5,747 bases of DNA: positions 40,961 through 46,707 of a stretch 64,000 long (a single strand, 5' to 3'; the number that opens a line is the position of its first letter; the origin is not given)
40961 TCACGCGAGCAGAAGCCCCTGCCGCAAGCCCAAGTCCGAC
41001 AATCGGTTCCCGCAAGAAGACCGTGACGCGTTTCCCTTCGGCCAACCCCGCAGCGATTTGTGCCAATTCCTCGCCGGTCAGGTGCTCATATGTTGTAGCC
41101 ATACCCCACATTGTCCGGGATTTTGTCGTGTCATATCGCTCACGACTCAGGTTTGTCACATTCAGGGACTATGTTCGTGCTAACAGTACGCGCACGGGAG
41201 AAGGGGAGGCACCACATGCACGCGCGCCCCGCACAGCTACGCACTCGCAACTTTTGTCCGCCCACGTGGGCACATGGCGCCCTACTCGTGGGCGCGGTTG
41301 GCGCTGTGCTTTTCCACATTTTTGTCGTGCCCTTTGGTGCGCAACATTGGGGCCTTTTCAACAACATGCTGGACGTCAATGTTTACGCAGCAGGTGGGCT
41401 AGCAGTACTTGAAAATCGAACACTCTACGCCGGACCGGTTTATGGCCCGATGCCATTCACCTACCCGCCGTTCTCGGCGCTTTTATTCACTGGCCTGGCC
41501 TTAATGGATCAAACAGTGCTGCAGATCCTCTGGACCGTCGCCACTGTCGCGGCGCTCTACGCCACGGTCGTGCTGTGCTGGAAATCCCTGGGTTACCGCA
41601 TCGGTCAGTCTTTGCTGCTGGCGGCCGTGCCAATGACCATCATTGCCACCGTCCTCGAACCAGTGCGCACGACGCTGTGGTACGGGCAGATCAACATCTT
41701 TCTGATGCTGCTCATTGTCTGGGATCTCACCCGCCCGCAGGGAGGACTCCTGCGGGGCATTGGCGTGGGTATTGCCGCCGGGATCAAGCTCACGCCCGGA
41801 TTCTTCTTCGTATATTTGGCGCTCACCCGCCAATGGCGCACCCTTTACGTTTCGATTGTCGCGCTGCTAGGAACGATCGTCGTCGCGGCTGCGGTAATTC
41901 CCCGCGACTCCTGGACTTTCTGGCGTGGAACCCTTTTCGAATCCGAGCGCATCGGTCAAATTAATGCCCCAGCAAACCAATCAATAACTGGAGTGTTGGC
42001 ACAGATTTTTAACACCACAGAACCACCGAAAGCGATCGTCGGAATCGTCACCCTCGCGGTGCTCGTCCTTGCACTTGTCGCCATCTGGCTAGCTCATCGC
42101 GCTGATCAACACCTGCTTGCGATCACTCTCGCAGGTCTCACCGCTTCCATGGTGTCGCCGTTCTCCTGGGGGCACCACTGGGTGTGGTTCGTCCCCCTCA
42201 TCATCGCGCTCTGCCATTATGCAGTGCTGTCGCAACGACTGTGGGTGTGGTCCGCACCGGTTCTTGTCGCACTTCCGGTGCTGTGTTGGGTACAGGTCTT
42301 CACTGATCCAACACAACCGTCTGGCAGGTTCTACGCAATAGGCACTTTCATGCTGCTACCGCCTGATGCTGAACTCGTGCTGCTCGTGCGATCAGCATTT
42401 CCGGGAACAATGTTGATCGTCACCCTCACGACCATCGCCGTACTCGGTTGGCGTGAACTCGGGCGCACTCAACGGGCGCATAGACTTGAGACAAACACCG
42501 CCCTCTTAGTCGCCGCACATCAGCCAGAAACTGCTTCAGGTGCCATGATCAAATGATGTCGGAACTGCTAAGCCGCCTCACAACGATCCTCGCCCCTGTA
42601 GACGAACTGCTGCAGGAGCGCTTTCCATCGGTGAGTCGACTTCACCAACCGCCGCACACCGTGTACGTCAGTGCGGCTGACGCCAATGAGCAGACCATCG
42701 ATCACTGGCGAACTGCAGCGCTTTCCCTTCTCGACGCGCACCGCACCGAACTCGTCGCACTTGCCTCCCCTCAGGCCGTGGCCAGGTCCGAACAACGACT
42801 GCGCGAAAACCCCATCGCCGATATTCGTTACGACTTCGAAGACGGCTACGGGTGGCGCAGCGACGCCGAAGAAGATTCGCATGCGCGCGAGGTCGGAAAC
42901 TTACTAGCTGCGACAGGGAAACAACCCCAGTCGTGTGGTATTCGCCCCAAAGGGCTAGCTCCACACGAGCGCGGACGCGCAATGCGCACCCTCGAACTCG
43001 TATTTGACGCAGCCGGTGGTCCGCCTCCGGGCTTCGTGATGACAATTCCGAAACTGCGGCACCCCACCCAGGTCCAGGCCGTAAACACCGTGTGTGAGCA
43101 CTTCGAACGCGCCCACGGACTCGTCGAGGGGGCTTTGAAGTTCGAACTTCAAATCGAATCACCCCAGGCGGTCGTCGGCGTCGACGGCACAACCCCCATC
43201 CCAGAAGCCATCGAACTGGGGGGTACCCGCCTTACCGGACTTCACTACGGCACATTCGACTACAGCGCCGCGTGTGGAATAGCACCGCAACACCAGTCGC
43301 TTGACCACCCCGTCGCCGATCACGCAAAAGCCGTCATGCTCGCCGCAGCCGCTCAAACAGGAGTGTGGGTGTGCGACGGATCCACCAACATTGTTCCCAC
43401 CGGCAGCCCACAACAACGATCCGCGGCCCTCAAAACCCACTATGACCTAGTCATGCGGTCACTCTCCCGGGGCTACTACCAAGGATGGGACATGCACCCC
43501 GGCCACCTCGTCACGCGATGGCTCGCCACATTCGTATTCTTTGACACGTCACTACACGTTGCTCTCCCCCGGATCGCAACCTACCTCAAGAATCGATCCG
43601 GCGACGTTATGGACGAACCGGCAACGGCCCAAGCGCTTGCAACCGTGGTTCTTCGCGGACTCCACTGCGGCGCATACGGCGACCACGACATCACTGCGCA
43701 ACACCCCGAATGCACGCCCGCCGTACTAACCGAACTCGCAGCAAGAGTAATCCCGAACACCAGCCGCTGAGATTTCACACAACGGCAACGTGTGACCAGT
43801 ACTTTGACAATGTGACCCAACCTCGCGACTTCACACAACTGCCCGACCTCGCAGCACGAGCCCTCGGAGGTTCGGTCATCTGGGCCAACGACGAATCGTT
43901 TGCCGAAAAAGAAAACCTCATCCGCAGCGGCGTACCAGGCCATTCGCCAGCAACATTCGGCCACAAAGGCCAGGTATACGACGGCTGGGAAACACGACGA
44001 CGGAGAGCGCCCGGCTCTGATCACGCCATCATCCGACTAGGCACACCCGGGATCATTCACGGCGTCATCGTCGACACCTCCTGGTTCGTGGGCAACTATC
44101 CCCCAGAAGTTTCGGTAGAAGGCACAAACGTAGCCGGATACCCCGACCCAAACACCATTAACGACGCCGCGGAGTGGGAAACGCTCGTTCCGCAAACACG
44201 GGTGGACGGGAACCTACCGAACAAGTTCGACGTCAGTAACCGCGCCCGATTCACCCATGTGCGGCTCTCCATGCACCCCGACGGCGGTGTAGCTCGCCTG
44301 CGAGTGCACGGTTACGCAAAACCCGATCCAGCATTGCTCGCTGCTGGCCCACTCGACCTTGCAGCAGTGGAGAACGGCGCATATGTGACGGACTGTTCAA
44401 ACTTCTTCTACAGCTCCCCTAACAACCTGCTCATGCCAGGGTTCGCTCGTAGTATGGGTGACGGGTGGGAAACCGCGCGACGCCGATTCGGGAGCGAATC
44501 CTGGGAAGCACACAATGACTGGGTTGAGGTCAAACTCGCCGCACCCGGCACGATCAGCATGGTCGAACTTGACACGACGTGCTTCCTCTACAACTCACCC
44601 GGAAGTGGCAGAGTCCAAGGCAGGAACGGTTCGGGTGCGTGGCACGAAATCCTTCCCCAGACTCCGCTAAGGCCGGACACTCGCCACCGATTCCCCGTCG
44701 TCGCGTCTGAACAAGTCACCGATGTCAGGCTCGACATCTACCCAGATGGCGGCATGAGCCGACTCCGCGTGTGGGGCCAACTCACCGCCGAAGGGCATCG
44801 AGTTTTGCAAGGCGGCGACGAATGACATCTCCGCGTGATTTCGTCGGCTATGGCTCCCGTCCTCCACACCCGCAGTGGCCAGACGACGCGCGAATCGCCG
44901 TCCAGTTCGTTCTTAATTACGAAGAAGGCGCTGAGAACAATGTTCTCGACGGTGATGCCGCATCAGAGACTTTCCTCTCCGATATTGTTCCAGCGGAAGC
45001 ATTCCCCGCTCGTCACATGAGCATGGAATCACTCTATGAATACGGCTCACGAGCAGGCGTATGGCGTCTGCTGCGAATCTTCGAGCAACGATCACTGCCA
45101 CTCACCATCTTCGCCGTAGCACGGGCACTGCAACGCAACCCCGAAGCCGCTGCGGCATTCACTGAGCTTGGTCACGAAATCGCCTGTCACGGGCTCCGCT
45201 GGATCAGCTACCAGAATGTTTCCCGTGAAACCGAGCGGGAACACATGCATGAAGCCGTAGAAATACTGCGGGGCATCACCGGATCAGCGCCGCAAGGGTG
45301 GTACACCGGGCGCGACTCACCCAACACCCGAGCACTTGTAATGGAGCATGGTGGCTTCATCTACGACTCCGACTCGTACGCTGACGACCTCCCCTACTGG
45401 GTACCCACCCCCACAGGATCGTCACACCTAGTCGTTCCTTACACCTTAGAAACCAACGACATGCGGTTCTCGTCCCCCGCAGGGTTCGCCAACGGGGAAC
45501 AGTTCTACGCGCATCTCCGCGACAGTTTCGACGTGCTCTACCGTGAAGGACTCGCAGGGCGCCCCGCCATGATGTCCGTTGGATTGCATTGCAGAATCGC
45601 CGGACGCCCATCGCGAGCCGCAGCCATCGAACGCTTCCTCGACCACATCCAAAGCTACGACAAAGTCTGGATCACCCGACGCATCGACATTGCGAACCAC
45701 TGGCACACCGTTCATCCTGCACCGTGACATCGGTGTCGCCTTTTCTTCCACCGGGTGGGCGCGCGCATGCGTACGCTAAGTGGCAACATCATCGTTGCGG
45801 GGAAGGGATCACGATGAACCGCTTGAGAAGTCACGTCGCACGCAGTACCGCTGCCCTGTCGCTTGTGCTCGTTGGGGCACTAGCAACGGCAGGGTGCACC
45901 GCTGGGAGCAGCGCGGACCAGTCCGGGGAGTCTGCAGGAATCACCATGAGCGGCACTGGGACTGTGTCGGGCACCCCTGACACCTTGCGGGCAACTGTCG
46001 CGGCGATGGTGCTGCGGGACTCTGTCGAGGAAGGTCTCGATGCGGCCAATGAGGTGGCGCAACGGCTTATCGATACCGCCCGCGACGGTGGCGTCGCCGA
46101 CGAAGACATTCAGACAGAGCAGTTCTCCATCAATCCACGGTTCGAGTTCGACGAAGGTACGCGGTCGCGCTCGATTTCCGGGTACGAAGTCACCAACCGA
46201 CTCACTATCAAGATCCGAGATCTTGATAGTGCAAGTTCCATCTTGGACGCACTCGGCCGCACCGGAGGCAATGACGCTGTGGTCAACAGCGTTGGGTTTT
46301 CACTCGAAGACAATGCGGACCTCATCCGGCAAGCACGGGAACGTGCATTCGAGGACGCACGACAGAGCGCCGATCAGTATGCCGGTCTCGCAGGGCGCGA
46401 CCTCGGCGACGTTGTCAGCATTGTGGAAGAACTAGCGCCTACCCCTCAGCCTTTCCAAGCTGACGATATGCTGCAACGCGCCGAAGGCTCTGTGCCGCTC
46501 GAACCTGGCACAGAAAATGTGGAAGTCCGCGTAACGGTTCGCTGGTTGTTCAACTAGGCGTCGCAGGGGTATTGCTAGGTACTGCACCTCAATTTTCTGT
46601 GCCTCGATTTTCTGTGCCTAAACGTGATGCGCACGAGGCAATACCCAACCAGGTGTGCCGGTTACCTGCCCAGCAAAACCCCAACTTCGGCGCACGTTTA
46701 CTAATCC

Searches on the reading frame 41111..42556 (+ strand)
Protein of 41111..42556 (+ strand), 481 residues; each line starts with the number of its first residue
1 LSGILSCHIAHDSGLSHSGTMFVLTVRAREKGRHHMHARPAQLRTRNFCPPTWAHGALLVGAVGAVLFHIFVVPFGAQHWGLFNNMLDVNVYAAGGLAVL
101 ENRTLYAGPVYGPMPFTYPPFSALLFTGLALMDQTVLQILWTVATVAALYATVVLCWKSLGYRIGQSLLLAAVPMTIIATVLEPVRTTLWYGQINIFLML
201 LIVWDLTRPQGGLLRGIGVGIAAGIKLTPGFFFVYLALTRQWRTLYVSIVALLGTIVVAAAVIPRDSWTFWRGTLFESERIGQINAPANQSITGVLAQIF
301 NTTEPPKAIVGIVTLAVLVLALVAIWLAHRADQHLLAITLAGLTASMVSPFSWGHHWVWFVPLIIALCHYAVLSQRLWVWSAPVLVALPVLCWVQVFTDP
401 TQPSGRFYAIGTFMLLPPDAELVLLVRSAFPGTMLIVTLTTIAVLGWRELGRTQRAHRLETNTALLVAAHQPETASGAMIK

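Call 89: search_protein_families(library=pfam, proteins=[window:41111-42556:+], max_evalue=0.00001)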
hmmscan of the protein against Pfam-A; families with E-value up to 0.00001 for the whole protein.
window:41111-42556:+ (481 aa): 1 family
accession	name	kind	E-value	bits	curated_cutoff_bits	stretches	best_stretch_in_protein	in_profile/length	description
PF09594.16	GT87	-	9.3e-50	170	25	1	116-350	1-237/237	Glycosyltransferase family 87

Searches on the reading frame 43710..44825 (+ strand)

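Call 89: search_protein_families(library=pfam, proteins=[window:43710-44825:+], max_evalue=0.00001)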
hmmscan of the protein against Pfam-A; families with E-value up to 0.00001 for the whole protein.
window:43710-44825:+ (371 aa): 1 family
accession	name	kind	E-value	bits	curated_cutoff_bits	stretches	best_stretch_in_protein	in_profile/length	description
PF03561.21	Allantoicase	-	3.1e-85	284.1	27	2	53-202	1-153/155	Allantoicase repeat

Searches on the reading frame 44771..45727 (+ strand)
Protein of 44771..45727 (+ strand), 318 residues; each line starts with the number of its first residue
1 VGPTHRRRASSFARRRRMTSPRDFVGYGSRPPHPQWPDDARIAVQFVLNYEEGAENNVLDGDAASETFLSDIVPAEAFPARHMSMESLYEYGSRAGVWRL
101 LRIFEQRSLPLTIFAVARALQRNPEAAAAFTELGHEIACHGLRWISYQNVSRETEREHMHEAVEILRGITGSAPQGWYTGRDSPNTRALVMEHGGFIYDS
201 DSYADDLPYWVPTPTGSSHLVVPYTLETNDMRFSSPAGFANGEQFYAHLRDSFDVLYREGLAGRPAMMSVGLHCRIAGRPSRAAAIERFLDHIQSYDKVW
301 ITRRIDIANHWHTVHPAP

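Call 89: search_protein_families(library=pfam, proteins=[window:44771-45727:+], max_evalue=0.00001)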
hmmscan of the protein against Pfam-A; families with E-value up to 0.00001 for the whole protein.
window:44771-45727:+ (318 aa): 1 family
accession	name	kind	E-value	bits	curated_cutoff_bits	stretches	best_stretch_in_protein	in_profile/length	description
PF01522.26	Polysacc_deac_1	-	5.5e-13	49.4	23.1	1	89-178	13-102/124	Polysaccharide deacetylase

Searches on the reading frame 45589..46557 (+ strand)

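Call 89: search_protein_families(library=pfam, proteins=[window:45589-46557:+], max_evalue=0.00001)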
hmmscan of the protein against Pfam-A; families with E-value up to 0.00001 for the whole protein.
window:45589-46557:+ (322 aa): 1 family
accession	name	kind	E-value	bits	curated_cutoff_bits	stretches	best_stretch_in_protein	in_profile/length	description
PF04402.19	SIMPL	-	1.6e-46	159.6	25.2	1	118-319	1-205/205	Protein of unknown function (DUF541)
